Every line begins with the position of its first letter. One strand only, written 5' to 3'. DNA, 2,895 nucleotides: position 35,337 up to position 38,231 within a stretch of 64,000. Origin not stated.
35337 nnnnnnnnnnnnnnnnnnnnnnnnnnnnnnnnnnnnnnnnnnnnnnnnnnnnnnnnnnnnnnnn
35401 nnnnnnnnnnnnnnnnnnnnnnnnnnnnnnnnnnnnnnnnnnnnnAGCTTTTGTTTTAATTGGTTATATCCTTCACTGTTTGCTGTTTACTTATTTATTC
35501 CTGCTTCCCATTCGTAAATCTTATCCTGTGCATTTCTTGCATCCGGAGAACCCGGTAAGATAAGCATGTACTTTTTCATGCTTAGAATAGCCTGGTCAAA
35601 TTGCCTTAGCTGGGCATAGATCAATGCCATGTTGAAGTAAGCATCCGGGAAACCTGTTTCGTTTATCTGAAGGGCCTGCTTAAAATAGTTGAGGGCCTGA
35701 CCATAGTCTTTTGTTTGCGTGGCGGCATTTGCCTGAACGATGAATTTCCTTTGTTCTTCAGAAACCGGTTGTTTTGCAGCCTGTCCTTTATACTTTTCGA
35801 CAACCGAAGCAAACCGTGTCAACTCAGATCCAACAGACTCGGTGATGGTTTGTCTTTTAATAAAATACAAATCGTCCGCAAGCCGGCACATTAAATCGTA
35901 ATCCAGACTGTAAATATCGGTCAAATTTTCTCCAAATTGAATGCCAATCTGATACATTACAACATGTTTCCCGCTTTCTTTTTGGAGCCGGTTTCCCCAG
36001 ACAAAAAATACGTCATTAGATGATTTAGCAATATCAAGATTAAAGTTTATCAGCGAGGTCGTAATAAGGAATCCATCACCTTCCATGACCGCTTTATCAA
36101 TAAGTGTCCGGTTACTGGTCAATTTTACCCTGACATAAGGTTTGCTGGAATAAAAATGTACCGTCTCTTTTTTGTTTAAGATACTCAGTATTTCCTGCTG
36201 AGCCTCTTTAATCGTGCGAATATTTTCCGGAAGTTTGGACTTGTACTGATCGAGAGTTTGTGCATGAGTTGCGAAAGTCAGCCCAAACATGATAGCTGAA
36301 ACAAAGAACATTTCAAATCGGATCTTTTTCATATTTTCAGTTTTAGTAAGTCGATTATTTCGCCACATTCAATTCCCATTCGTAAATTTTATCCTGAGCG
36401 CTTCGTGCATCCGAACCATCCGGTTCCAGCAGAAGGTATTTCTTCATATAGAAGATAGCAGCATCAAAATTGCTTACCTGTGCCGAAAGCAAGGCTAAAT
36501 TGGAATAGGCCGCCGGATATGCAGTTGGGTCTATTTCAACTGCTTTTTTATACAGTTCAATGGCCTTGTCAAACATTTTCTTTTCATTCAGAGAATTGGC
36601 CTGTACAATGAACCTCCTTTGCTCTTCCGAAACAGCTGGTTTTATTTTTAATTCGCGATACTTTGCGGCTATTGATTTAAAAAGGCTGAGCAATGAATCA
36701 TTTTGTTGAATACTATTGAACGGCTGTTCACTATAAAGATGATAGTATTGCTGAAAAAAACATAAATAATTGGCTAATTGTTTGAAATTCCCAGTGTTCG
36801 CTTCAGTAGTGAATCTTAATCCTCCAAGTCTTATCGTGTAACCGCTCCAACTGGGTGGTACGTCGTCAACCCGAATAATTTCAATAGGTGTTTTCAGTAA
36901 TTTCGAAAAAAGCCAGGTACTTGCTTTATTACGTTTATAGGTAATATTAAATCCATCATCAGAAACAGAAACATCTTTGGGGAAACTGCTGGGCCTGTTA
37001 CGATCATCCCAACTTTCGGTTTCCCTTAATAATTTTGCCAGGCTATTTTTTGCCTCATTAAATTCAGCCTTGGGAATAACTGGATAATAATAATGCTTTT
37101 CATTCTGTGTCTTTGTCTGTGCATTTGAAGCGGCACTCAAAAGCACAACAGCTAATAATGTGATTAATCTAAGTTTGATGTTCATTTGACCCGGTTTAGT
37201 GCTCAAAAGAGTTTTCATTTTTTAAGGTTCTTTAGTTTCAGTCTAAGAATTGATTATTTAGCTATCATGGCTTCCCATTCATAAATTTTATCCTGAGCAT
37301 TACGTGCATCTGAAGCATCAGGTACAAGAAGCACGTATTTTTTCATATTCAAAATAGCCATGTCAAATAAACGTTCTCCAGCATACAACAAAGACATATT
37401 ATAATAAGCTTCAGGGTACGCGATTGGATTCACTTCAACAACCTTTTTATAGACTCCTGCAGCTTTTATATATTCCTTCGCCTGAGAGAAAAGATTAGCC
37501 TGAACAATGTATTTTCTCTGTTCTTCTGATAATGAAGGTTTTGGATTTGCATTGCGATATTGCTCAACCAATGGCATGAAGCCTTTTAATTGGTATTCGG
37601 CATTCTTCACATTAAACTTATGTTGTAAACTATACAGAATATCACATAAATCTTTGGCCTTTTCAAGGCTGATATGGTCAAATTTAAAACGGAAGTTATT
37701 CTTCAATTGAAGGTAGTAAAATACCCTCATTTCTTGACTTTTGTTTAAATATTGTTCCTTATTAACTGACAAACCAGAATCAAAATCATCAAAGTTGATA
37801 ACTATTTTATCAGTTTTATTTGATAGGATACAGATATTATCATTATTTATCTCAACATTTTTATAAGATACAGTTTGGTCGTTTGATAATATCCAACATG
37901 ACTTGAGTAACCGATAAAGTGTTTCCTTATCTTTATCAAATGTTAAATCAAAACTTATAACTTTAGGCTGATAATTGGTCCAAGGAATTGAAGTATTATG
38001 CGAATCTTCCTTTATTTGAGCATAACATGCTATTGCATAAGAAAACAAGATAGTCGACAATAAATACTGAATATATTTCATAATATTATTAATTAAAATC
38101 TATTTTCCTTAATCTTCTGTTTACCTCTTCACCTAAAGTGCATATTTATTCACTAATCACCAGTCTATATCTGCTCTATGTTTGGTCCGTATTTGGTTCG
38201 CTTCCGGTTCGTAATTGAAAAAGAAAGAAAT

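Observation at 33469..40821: Eight-gene array of exported proteins: six tandem paralogues with hypervariable N-domains and an invariant TPR-like 'DKIYEWE' C-module, plus two unique partners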

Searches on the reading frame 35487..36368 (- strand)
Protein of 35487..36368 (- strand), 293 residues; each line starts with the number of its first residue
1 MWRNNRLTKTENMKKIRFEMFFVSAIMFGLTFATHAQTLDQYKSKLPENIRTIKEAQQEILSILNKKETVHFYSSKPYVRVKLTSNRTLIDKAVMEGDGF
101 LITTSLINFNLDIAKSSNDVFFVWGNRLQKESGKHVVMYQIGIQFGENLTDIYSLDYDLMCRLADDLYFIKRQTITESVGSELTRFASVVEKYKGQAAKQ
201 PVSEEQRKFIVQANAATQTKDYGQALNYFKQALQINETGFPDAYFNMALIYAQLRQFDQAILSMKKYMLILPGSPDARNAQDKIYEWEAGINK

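Call 3: search_protein_families(library=pfam, proteins=[window:35487-36368:-], max_evalue=1)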
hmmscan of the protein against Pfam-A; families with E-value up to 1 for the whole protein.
window:35487-36368:- (293 aa): 16 families
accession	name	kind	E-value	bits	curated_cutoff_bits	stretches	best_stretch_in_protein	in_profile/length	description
PF00515.34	TPR_1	-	1.6e-10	40.8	27.8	2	213-237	8-32/34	Tetratricopeptide repeat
PF07719.23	TPR_2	-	6.5e-10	38.8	27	2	212-237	7-32/34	Tetratricopeptide repeat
PF13181.12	TPR_8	-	2.8e-08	33.7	25.7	2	242-266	2-26/34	Tetratricopeptide repeat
PF14559.12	TPR_19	-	5.4e-08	33.5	25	1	218-283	3-67/68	Tetratricopeptide repeat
PF13371.12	TPR_9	-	8.5e-05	22.9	35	1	215-280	4-68/73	Tetratricopeptide repeat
PF13176.12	TPR_7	-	0.00012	22.4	27.9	0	243-265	1-23/36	Tetratricopeptide repeat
PF25068.1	ARM_TT21_4th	-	0.00023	21.9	30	1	215-262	8-53/153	Tetratricopeptide repeat protein 21 forth ARM domain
PF13414.12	TPR_11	-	0.00029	20.9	26.8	1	214-254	2-41/42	TPR repeat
PF13424.12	TPR_12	-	0.00047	20.7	30.1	1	213-264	10-68/77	Tetratricopeptide repeat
PF13431.12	TPR_17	-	0.00069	20.1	24.4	1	228-261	1-33/34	Tetratricopeptide repeat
PF13428.12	TPR_14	-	0.0027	18.7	23.5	0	241-279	1-39/44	Tetratricopeptide repeat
PF13432.12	TPR_16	-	0.0061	17.4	32.7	1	212-265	3-55/65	Tetratricopeptide repeat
PF13374.12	TPR_10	-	0.011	16.2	27.5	1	213-237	9-33/42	Tetratricopeptide repeat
PF25058.1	ARM_TT21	-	0.018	15.5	27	1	202-256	90-143/155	Tetratricopeptide repeat protein 21 ARM repeat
PF12895.13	ANAPC3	-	0.11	13.3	27.2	1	212-265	29-80/82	Anaphase-promoting complex, cyclosome, subunit 3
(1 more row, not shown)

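Call 4: search_protein_families(library=ncbifam, proteins=[window:35487-36368:-], max_evalue=1)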
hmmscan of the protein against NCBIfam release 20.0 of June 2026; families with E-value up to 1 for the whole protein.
window:35487-36368:- (293 aa): 10 families
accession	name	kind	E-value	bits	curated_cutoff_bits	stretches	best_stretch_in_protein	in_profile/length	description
NF002725.1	PRK02603.1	equivalog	8.4e-05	22.6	143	1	214-287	43-118/173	photosystem I assembly protein Ycf3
NF040959.1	MamA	equivalog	0.0001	21.8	200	1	208-270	107-168/204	magnetosome protein MamA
NF047558.1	TPR_END_plus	domain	0.00013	21.8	32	1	243-266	1-24/56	TPR end-of-group domain-containing protein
TIGR02917.1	PEP_TPR_lipo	equivalog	0.00051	18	312.2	1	208-280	467-538/899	XrtA/PEP-CTERM system TPR-repeat protein PrsT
NF033920.0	C39_PA2778_fam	equivalog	0.0036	16.7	150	1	196-263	180-246/255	PA2778 family cysteine peptidase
TIGR02521.1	type_IV_pilW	equivalog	0.0046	16.5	154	1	218-277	111-171/234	type IV pilus biogenesis/stability protein PilW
TIGR02795.1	tol_pal_ybgF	equivalog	0.0075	16.9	90.1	1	213-283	46-118/119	tol-pal system protein YbgF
TIGR03302.1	OM_YfiO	subfamily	0.0087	15.6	81.4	1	198-281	25-110/239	outer membrane protein assembly factor BamD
NF033851.1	trim_DfrA35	exception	0.094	12.3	360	1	150-233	11-98/170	trimethoprim-resistant dihydrofolate reductase DfrA35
TIGR00540.1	TPR_hemY_coli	hypoth_equivalog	0.1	11.4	142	1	214-260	334-378/385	heme biosynthesis-associated TPR protein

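Call 6: search_protein_families(library=padloc, proteins=[window:35487-36368:-], max_evalue=0.1)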
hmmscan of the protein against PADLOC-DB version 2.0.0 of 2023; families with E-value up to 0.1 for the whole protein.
window:35487-36368:- (293 aa): 1 family
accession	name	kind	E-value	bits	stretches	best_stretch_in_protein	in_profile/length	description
PDLC03607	REase_MTase_IIG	-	0.012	12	1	34-111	491-569/681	Type IIG restriction enzyme-methyltransferase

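Call 45: search_protein_families(library=phrogs, proteins=[window:35487-36368:-], max_evalue=0.01)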
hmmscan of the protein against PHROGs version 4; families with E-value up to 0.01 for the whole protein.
window:35487-36368:- (293 aa): 1 family
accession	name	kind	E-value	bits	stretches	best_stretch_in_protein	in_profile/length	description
phrog_7590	-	unknown function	0.00043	21.1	1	206-276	55-124/234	-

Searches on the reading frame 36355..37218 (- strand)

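Call 3: search_protein_families(library=pfam, proteins=[window:36355-37218:-], max_evalue=1)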
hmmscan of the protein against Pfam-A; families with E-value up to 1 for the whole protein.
window:36355-37218:- (287 aa): 13 families
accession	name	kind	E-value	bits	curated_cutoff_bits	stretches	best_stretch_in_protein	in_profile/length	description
PF00515.34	TPR_1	-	1.6e-09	37.6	27.8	2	207-232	8-33/34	Tetratricopeptide repeat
PF07719.23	TPR_2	-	1.7e-07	31.2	27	2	213-232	14-33/34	Tetratricopeptide repeat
PF13181.12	TPR_8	-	3.7e-07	30.2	25.7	2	207-231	8-32/34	Tetratricopeptide repeat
PF13414.12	TPR_11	-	2.9e-06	27.3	26.8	1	208-244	2-37/42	TPR repeat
PF14559.12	TPR_19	-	4.7e-06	27.3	25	1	213-277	4-67/68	Tetratricopeptide repeat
PF13371.12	TPR_9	-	0.00027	21.3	35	1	214-274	9-68/73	Tetratricopeptide repeat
PF20308.4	TPR-S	-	0.00086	20.3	27.6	1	209-244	68-101/102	Tetratricopeptide Repeats-Sensor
PF13431.12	TPR_17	-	0.0017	18.9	24.4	1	222-255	1-33/34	Tetratricopeptide repeat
PF13428.12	TPR_14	-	0.0022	18.9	23.5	1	207-242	8-42/44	Tetratricopeptide repeat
PF13424.12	TPR_12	-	0.0033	18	30.1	1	207-262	10-72/77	Tetratricopeptide repeat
PF25324.1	DUF7881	-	0.13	12.7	27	1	130-177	15-61/75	Domain of unknown function (DUF7881)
PF13176.12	TPR_7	-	0.17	12.5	27.9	0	216-230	15-29/36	Tetratricopeptide repeat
PF20636.2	SMN_G2-BD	-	0.48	10.4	22.2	1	214-227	15-28/29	Survival Motor Neuron, Gemin2-binding domain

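Call 4: search_protein_families(library=ncbifam, proteins=[window:36355-37218:-], max_evalue=1)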
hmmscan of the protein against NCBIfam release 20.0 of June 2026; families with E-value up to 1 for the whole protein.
window:36355-37218:- (287 aa): 8 families
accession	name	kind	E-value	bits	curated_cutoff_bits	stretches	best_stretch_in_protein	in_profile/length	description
NF040959.1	MamA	equivalog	4.5e-05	23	200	1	210-264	149-202/204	magnetosome protein MamA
NF009811.0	PRK13296.1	equivalog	0.0002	20.3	469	1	179-247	263-329/360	CCA tRNA nucleotidyltransferase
TIGR00990.1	3a0801s09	subfamily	0.00029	19.6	757.25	1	207-271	134-196/615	mitochondrial import receptor subunit TOM70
TIGR03754.1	conj_TOL_TraD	equivalog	0.014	13.9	647.55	1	144-241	305-400/643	type IV conjugative transfer system coupling protein TraD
NF033762.1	social_mot_Tgl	equivalog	0.021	14.2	225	1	216-257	82-122/252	social motility TPR repeat lipoprotein Tgl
TIGR03939.1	PGA_TPR_OMP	equivalog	0.029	12.6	366.65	1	206-275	92-158/800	poly-beta-1,6 N-acetyl-D-glucosamine export porin PgaA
NF047558.1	TPR_END_plus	domain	0.085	12.8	32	0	237-267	1-31/56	TPR end-of-group domain-containing protein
NF042912.1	Amuc_1098_fam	equivalog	0.14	10.2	750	1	188-234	29-75/805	Amuc_1098 family type IV pilus outer membrane protein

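Call 6: search_protein_families(library=padloc, proteins=[window:36355-37218:-], max_evalue=0.1)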
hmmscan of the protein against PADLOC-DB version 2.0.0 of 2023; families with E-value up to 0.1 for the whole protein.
window:36355-37218:- (287 aa): 0 families

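Call 45: search_protein_families(library=phrogs, proteins=[window:36355-37218:-], max_evalue=0.01)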
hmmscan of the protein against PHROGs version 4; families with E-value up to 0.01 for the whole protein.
window:36355-37218:- (287 aa): 1 family
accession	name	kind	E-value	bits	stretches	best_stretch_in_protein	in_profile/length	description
phrog_7590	-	unknown function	2.1e-07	32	1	192-273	47-127/234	-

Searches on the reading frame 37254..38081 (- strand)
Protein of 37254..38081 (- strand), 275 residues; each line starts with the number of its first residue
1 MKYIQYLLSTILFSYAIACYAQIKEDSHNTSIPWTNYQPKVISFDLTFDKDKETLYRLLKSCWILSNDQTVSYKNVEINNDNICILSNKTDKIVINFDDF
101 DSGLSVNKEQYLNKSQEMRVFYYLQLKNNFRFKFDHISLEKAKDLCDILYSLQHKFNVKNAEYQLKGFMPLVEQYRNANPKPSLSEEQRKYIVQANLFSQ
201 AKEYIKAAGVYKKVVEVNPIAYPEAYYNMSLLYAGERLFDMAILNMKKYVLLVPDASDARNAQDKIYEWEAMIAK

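Call 3: search_protein_families(library=pfam, proteins=[window:37254-38081:-], max_evalue=1)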
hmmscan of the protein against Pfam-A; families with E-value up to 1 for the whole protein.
window:37254-38081:- (275 aa): 6 families
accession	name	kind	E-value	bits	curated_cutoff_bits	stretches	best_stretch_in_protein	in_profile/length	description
PF07719.23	TPR_2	-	0.0043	17.5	27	0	192-219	5-32/34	Tetratricopeptide repeat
PF13181.12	TPR_8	-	0.0075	16.8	25.7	0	224-250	2-28/34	Tetratricopeptide repeat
PF16377.10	DUF4987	-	0.021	15.4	28.7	1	108-169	10-68/154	Domain of unknown function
PF13414.12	TPR_11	-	0.047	13.8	26.8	1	196-234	2-39/42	TPR repeat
PF08869.16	XisI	-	0.11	13.3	25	1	39-94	25-79/110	XisI protein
PF18530.7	Swi6_N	-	0.12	13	33.8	0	151-193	15-61/103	Swi6 N-terminal domain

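Call 4: search_protein_families(library=ncbifam, proteins=[window:37254-38081:-], max_evalue=1)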
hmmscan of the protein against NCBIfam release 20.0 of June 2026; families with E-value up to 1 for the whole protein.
window:37254-38081:- (275 aa): 2 families
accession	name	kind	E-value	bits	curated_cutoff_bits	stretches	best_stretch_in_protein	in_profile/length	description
NF040959.1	MamA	equivalog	5.8e-05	22.6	200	1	192-256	109-172/204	magnetosome protein MamA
NF045617.1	mostly_LP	subfamily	0.081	13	43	1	58-97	11-50/119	putative T6SS immunity periplasmic lipoprotein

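Call 6: search_protein_families(library=padloc, proteins=[window:37254-38081:-], max_evalue=0.1)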
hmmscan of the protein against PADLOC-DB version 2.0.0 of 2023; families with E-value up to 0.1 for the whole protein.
window:37254-38081:- (275 aa): 0 families

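Call 45: search_protein_families(library=phrogs, proteins=[window:37254-38081:-], max_evalue=0.01)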
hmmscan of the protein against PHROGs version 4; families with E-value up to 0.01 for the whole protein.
window:37254-38081:- (275 aa): 1 family
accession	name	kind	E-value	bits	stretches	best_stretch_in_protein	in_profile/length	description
phrog_7590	-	unknown function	0.0047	17.7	1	188-259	55-125/234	-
